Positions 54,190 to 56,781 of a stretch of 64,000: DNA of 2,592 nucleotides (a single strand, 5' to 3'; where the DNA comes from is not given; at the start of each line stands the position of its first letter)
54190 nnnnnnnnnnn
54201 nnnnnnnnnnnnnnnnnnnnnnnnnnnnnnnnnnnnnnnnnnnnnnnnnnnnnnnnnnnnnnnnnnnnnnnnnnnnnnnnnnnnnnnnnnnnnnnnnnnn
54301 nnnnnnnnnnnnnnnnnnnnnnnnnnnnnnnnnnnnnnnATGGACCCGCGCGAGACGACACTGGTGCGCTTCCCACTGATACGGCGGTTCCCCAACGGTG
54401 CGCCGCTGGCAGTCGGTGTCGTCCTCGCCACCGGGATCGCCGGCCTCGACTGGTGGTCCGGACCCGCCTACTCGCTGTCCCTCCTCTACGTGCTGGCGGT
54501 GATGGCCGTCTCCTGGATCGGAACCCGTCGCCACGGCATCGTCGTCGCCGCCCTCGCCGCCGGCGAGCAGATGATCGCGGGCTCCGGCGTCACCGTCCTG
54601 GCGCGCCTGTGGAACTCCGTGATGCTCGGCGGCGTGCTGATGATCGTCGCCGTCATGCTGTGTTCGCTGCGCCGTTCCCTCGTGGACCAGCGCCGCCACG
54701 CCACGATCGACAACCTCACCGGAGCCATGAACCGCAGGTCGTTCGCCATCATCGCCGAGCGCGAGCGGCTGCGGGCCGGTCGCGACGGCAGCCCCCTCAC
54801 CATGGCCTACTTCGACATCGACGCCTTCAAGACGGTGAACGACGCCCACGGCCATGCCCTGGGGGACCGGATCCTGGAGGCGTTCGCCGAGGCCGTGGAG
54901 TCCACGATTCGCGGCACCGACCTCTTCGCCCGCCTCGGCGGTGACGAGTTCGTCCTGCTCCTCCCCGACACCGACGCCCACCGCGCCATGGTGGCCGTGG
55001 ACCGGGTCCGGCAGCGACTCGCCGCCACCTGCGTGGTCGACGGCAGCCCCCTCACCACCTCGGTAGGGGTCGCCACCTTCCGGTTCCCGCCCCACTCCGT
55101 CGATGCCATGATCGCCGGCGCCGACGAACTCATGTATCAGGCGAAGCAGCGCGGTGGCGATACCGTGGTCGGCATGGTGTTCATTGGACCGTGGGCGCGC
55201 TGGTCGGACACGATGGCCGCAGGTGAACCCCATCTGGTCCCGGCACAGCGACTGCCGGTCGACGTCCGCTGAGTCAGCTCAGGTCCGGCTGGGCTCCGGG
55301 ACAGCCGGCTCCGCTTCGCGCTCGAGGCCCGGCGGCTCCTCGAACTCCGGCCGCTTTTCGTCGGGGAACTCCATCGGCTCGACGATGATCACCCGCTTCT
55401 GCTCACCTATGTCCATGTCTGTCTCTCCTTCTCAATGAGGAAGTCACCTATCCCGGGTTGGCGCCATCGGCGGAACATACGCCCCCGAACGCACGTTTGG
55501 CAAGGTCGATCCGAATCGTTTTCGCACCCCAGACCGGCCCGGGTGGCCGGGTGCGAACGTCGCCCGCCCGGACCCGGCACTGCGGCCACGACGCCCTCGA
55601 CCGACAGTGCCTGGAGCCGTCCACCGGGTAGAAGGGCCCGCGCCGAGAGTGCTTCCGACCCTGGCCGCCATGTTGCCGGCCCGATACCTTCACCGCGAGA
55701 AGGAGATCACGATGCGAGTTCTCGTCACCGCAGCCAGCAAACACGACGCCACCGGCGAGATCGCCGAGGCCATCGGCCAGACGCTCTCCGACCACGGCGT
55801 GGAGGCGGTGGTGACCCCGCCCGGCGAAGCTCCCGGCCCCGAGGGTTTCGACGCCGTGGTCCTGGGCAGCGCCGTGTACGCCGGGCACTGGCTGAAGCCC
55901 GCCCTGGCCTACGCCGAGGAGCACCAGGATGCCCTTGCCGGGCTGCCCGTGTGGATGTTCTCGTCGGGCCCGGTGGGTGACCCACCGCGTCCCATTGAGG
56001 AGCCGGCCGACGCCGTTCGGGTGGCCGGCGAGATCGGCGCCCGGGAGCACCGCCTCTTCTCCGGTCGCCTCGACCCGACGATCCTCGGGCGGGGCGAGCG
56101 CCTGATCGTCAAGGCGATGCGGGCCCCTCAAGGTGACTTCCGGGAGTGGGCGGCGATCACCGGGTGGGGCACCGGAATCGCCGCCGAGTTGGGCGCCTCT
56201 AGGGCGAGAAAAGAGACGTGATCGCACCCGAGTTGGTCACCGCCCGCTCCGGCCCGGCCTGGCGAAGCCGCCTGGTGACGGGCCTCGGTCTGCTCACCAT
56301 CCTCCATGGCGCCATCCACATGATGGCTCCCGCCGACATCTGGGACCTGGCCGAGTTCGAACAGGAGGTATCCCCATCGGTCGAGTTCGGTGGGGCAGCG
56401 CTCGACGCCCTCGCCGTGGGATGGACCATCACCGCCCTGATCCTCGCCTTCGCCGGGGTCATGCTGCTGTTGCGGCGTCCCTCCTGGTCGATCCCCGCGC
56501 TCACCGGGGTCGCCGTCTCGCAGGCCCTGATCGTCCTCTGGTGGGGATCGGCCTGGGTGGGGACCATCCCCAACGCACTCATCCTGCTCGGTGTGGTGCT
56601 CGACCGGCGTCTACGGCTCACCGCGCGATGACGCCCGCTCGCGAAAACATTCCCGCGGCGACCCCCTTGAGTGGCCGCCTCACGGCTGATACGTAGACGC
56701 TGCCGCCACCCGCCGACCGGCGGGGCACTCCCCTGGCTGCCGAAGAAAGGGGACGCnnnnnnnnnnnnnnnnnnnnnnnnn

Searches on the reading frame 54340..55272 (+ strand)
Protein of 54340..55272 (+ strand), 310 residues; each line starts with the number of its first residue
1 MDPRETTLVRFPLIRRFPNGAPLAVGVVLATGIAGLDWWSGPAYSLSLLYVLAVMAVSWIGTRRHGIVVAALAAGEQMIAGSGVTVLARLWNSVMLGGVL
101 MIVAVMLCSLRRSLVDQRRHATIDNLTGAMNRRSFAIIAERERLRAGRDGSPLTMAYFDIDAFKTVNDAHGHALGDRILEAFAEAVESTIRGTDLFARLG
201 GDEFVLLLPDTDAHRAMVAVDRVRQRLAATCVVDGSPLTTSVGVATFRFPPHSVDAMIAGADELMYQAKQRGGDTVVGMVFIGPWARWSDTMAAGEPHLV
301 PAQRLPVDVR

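Call 19: search_protein_families(library=pfam, proteins=[window:54340-55272:+], max_evalue=5)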
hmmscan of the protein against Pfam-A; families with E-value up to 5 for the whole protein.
window:54340-55272:+ (310 aa): 5 families
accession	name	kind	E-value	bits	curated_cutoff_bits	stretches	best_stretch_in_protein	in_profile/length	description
PF00990.26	GGDEF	-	7.1e-36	123.9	23.8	1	121-273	1-159/161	Diguanylate cyclase, GGDEF domain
PF17853.6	GGDEF_2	-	0.00092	19.9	24.5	1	174-238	33-87/116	GGDEF-like domain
PF13493.11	DUF4118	-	0.0023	18.1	28.4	1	25-74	6-55/107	Domain of unknown function (DUF4118)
PF22335.1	Cas10-Cmr2_palm2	-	0.031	14.8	27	1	177-272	34-127/133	Cas10/Cmr2, second palm domain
PF24898.2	GGDEF_GdpP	-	0.073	13.8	30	1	234-277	77-117/126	Cyclic-di-AMP phosphodiesterase GdpP-like, GGDEF domain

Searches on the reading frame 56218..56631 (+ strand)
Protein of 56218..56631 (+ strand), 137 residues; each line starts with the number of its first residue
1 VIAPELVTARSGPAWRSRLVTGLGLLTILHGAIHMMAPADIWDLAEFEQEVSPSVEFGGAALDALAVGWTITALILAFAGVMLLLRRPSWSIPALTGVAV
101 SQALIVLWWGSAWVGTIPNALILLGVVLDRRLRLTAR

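Call 19: search_protein_families(library=pfam, proteins=[window:56218-56631:+], max_evalue=5)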
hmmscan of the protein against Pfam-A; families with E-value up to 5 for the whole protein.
window:56218-56631:+ (137 aa): 2 families
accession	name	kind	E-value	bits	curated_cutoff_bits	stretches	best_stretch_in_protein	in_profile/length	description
PF14158.11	YndJ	-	0.039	13.7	27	1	59-114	51-103/258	YndJ-like protein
PF20712.2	CyanoTRADDas_TM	-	0.64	10.6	24.3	1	65-99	12-46/68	Cyanobacterial TRADD-N associated 2-Transmembrane domain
